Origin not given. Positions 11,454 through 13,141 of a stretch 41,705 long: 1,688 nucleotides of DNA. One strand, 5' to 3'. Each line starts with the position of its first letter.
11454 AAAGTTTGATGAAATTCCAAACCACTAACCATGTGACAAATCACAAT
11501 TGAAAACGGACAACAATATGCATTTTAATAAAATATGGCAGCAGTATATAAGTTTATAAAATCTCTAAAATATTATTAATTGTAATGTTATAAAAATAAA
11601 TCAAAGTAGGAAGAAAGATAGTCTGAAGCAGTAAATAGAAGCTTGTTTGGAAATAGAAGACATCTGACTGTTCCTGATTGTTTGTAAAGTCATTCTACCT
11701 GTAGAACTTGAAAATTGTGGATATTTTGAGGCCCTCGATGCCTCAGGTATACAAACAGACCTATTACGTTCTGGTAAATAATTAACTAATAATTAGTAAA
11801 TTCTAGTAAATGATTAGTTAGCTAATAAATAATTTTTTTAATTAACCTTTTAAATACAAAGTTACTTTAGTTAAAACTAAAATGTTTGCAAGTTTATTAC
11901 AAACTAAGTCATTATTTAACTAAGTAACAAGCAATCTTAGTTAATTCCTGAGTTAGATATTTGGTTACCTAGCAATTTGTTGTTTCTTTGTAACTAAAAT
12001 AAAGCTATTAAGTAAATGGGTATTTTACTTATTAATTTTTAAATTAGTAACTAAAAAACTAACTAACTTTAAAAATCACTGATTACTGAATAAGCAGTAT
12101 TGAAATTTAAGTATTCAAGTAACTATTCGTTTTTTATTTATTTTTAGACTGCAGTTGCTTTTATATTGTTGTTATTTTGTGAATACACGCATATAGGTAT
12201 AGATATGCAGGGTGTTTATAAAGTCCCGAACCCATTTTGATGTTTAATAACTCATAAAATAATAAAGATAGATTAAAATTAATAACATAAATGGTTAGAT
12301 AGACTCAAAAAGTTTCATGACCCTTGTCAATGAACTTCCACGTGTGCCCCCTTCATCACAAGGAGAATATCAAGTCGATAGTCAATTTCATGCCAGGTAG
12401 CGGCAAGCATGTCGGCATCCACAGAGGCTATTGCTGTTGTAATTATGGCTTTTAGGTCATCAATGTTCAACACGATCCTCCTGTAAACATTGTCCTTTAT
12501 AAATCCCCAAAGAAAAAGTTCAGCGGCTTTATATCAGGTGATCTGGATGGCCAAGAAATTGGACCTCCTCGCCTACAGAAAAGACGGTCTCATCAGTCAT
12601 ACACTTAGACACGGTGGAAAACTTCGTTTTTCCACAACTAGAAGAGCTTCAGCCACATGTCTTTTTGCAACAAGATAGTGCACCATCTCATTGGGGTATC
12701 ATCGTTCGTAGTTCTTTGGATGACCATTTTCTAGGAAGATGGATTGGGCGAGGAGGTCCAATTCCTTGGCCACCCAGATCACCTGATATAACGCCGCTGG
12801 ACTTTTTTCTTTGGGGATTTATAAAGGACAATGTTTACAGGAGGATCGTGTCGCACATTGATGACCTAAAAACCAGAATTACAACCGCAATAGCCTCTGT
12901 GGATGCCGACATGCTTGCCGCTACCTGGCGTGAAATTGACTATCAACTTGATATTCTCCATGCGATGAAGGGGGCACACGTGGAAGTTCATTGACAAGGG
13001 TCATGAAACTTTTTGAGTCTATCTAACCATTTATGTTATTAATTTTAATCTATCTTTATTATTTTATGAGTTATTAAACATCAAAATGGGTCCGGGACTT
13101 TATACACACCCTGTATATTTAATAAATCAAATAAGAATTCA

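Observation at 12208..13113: Near-palindromic foldback element built from the 3' half of a mariner-like transposase gene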

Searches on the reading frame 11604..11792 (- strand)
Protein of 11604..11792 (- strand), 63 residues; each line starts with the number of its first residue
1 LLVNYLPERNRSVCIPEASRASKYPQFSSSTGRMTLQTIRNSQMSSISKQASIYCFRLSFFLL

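Call 38: search_protein_families(library=pfam, proteins=[window:11604-11792:-], max_evalue=1)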
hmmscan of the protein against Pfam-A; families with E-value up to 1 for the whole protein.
seq(63 aa): 1 family
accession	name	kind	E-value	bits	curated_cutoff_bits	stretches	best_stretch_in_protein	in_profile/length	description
PF17089.10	YjbT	-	0.11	13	27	1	23-58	39-73/92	Uncharacterised protein family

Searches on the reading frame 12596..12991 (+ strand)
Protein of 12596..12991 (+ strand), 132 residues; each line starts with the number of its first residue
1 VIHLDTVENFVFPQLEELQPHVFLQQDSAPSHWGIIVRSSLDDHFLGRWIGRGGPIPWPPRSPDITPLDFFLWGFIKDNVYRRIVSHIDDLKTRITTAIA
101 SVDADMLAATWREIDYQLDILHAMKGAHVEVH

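Call 5: search_protein_families(library=pfam, proteins=[window:12596-12991:+], max_evalue=1)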
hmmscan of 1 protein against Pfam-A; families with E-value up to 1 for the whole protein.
seq(132 aa): 0 families

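Call 7: find_homologous_proteins(query=window:12596-12991:+)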
Query seq(132 aa) (132 aa): 514 proteins with E <= 0.001 among 521 candidates; the best 120 are listed.
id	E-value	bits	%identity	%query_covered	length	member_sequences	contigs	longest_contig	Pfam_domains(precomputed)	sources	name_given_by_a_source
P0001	1.2e-70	254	84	100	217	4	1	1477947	PF13358.13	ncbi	ncbi:hypothetical protein X975_23270, partial [Stegodyphus mimosarum]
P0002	1.4e-66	241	79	100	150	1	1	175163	-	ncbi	ncbi:hypothetical protein X975_26436, partial [Stegodyphus mimosarum]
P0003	1.5e-66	241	81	96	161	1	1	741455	-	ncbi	ncbi:hypothetical protein X975_18900, partial [Stegodyphus mimosarum]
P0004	6.0e-66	239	77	100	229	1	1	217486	PF13358.13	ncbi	ncbi:hypothetical protein X975_18609, partial [Stegodyphus mimosarum]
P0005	2.9e-64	233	86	89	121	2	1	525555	-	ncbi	ncbi:hypothetical protein X975_03732, partial [Stegodyphus mimosarum]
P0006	4.1e-64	233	78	100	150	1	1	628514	-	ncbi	ncbi:hypothetical protein X975_12371, partial [Stegodyphus mimosarum]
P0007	1.2e-63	231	76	100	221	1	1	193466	PF13358.13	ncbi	ncbi:hypothetical protein X975_13500, partial [Stegodyphus mimosarum]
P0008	1.9e-63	231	79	95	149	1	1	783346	-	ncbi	ncbi:hypothetical protein X975_26151, partial [Stegodyphus mimosarum]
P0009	2.1e-63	230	80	95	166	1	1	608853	-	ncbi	ncbi:hypothetical protein X975_25180, partial [Stegodyphus mimosarum]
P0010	2.6e-63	230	81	95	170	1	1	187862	-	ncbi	ncbi:hypothetical protein X975_15179, partial [Stegodyphus mimosarum]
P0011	4.1e-63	229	77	100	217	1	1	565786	-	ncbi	ncbi:hypothetical protein X975_13916, partial [Stegodyphus mimosarum]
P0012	5.8e-63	229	76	100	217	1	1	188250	-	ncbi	ncbi:hypothetical protein X975_25037, partial [Stegodyphus mimosarum]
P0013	1.4e-61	225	78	100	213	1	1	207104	-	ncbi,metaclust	ncbi:hypothetical protein X975_25985, partial [Stegodyphus mimosarum]|metaclust:status=active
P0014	1.2e-59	218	76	100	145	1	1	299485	-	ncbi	ncbi:hypothetical protein X975_19685, partial [Stegodyphus mimosarum]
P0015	1.2e-59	218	80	93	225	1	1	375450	PF13358.13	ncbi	ncbi:hypothetical protein X975_25152, partial [Stegodyphus mimosarum]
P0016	4.2e-59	216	75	95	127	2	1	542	-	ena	-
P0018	2.9e-57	211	83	83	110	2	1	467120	-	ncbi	ncbi:hypothetical protein X975_05258, partial [Stegodyphus mimosarum]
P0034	4.2e-49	184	71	84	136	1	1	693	-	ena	-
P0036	4.6e-49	184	80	79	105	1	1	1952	-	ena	-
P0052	8.3e-47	177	87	69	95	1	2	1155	-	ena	-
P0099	7.7e-42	161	78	71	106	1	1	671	-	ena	-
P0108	6.6e-41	157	58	89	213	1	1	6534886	PF16087.12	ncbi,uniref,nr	ncbi:hypothetical protein AVEN_230946-1 [Araneus ventricosus]|uniref:DUF4817 domain-containing prote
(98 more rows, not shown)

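Call 9: find_encoding_contigs(protein=P0001, flank=4000, max_places=4)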
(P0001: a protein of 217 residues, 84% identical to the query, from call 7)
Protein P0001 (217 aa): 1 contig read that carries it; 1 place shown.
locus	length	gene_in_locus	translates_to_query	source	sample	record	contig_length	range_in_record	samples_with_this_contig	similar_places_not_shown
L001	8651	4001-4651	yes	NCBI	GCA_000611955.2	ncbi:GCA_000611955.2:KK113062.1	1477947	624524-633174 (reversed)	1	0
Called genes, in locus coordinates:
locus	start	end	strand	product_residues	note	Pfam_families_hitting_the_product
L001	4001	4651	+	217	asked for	PF13358:DDE_3 (weak)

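Call 10: find_encoding_contigs(protein=P0052, flank=4000, max_places=4)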
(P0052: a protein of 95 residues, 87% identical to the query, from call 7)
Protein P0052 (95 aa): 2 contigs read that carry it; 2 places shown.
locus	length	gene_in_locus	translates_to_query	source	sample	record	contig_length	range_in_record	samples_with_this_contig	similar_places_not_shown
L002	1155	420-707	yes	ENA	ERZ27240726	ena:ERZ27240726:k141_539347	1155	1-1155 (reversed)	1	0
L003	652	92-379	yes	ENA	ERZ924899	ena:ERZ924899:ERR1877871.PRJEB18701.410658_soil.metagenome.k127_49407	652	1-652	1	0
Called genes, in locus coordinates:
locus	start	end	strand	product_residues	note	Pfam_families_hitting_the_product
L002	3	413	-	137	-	?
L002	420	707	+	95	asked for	-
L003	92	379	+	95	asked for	-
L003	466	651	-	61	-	?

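Call 11: find_encoding_contigs(protein=P0004, flank=4000, max_places=4)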
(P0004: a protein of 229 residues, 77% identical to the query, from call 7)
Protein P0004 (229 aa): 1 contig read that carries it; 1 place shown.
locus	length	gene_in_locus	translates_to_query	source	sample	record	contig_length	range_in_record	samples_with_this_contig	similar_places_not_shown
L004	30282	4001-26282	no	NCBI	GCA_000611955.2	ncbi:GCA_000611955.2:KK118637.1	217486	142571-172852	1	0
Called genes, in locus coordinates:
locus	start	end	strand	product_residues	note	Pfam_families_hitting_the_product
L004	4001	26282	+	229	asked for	PF13358:DDE_3 (weak)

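Call 18: search_solved_structures(query=P0001, max_evalue=10, show_alignments=2)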
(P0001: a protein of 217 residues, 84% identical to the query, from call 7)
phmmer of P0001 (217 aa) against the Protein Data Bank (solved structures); distinct sequences matched with E-value up to 10: 4.
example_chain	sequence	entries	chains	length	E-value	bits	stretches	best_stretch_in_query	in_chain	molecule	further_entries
5cr4_A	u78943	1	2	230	2.1e-05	27.2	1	12-177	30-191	Sleeping Beauty transposase, SB100X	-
2ys9_A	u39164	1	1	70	0.33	13.5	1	136-158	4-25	Homeobox and leucine zipper protein Homez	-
3f2k_A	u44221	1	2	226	0.9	12.1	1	140-193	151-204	Histone-lysine N-methyltransferase SETMAR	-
2ly1_A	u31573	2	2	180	1.2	11.6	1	25-58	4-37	Tudor domain-containing protein 7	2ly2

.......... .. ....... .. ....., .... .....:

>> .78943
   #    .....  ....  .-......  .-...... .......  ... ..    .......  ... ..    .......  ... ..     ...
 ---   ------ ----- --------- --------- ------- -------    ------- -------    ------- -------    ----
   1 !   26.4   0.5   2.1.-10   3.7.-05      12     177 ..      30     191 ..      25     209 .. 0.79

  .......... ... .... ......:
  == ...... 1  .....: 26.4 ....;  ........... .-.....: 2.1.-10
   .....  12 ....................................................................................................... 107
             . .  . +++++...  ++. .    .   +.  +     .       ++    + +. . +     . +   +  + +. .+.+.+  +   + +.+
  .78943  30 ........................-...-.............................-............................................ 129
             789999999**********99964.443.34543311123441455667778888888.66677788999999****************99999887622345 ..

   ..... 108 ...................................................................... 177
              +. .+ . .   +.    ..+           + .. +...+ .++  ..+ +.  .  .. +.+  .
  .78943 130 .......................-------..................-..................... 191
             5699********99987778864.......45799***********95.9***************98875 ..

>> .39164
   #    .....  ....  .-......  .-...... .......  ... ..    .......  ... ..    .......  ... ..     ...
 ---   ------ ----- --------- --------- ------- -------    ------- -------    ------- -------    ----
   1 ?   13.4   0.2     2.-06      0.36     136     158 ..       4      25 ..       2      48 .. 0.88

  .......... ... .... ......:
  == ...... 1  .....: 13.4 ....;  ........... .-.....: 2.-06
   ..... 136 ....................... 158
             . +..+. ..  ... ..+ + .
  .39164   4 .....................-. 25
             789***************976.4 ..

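Call 24: find_encoding_contigs(protein=P0036, flank=5000, max_places=6)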
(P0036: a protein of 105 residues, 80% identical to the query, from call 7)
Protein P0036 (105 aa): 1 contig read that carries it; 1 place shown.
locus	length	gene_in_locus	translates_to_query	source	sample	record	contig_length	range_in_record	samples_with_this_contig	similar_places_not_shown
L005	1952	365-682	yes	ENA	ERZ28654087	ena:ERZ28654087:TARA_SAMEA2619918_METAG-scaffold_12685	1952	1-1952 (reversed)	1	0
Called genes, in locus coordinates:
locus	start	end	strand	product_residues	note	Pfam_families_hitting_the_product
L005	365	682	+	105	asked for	-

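Call 25: find_encoding_contigs(protein=P0016, flank=5000, max_places=6)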
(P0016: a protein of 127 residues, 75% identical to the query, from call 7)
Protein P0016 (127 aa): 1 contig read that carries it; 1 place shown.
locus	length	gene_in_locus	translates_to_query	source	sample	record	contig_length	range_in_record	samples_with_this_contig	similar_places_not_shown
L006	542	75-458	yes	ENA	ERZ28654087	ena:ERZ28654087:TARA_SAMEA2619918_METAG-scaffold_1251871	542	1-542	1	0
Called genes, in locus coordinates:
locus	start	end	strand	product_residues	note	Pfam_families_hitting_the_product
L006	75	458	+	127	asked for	-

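Call 26: find_encoding_contigs(protein=P0099, flank=5000, max_places=6)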
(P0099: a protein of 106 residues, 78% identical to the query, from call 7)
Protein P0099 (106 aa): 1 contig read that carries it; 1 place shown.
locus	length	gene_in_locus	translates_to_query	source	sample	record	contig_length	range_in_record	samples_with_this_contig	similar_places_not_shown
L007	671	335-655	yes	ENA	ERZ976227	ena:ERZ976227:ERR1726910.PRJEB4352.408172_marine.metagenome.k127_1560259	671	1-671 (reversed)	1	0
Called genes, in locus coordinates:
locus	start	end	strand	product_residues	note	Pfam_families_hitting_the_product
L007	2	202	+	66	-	?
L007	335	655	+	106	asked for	-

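Call 33: search_protein_representatives(protein=P0001)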
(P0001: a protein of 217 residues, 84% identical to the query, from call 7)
Query: 217 residues. Proteins with E-value up to 0.001 (for the whole library): 28619; up to 1e-10: 9071; up to 1e-30: 799. The best 150 are listed.
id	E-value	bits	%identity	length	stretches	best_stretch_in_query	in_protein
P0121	5.9e-82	290.8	57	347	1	4-216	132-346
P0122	1.4e-77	276.4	86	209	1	1-141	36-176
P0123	2.3e-67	243.1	41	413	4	124-206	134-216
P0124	2.6e-61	223.3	47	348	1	13-215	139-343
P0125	5.4e-60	218.9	45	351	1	13-215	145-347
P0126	1.2e-58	214.5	49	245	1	20-210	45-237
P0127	1.3e-58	214.4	51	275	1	11-215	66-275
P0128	2.2e-58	213.7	49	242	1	4-215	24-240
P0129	1.2e-57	211.3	46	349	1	14-215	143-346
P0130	1.0e-54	201.6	47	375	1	7-215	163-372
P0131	1.3e-54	201.3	46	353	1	4-215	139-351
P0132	2.1e-54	200.6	53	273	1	3-216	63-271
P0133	2.6e-54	200.4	45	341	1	10-215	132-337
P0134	3.0e-54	200.1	54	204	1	7-162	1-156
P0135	7.6e-54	198.8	61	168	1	54-198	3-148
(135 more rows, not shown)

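Call 35: search_protein_families(library=pfam, proteins=[P0121, P0124, P0125, P0129, P0001, P0108], max_evalue=0.01)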
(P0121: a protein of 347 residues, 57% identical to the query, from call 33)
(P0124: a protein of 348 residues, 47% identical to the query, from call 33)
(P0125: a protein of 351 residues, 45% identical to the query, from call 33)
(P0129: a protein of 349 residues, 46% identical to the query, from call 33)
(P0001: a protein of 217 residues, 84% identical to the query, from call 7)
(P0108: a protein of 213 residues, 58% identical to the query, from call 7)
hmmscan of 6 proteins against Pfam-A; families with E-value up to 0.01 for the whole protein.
P0121 (347 aa): 2 families
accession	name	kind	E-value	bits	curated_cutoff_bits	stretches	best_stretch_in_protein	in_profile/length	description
PF16087.11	DUF4817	-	1.4e-05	25.1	22.6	1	16-54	14-54/55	Helix-turn-helix domain (DUF4817)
PF13358.12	DDE_3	-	0.0026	18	28.6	1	149-307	2-146/146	DDE superfamily endonuclease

P0124 (348 aa): 3 families
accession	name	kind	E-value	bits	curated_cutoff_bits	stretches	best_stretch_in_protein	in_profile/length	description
PF13565.12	HTH_32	-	4.7e-05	24.3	33.7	1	38-101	1-73/73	Homeodomain-like domain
PF16087.11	DUF4817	-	0.00055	20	22.6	1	4-52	3-54/55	Helix-turn-helix domain (DUF4817)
PF13551.12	HTH_29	-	0.0019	18.7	28.1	1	6-66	1-61/64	Winged helix-turn helix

P0125 (351 aa): 6 families
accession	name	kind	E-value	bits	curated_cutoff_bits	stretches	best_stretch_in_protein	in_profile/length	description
PF13358.12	DDE_3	-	1.6e-06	28.4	28.6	1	152-308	1-145/146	DDE superfamily endonuclease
PF13565.12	HTH_32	-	1.4e-05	26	33.7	1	44-106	1-72/73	Homeodomain-like domain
PF01498.24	HTH_Tnp_Tc3_2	-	0.00016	22.3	31.5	1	75-137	2-68/72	Transposase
PF16087.11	DUF4817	-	0.0018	18.3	22.6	1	26-57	21-53/55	Helix-turn-helix domain (DUF4817)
PF18024.7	HTH_50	-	0.0026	17.8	27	0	73-104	12-41/50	Helix-turn-helix domain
PF17906.7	HTH_48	-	0.0072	16.9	24.1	0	21-54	15-48/50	HTH domain in Mos1 transposase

P0129 (349 aa): 1 family
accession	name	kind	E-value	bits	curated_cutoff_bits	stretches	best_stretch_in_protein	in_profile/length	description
PF13565.12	HTH_32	-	3e-08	34.6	33.7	1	42-105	2-73/73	Homeodomain-like domain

P0001 (217 aa): 1 family
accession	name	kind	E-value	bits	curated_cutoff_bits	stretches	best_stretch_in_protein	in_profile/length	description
PF13358.12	DDE_3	-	5.6e-07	29.9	28.6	1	20-177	1-146/146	DDE superfamily endonuclease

P0108 (213 aa): 3 families
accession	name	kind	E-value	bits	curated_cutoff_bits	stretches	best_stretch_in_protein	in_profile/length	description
PF16087.11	DUF4817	-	1e-12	47.9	22.6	1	3-55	1-55/55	Helix-turn-helix domain (DUF4817)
PF17906.7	HTH_48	-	4.8e-05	23.8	24.1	1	14-50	12-48/50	HTH domain in Mos1 transposase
PF13565.12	HTH_32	-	0.001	20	33.7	1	41-74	2-38/73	Homeodomain-like domain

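Call 56: find_encoding_contigs(protein=P0005, flank=3000, max_places=4)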
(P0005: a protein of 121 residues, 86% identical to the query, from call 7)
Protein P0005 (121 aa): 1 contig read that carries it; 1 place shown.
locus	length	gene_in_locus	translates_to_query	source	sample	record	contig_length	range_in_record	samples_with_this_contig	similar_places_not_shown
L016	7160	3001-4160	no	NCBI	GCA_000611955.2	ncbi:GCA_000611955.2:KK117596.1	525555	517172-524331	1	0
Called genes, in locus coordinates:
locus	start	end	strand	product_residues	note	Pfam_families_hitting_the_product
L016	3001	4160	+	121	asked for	-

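Call 57: find_encoding_contigs(protein=P0034, flank=3000, max_places=4)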
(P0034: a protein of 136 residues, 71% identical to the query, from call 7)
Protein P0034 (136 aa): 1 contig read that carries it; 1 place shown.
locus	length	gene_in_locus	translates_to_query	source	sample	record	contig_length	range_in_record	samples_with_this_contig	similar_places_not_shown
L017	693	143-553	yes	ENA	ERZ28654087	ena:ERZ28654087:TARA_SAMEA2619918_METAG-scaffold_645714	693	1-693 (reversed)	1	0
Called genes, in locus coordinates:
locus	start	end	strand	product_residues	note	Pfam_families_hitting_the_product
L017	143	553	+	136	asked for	-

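Call 58: find_encoding_contigs(protein=P0018, flank=3000, max_places=4)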
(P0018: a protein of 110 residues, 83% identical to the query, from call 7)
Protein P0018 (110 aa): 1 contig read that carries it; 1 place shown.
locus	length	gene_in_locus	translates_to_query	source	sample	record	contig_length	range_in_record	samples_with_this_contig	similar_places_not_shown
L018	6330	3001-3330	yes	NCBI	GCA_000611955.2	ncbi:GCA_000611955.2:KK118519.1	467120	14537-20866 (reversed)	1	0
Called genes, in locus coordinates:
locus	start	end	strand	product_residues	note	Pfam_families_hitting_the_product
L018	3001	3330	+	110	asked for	-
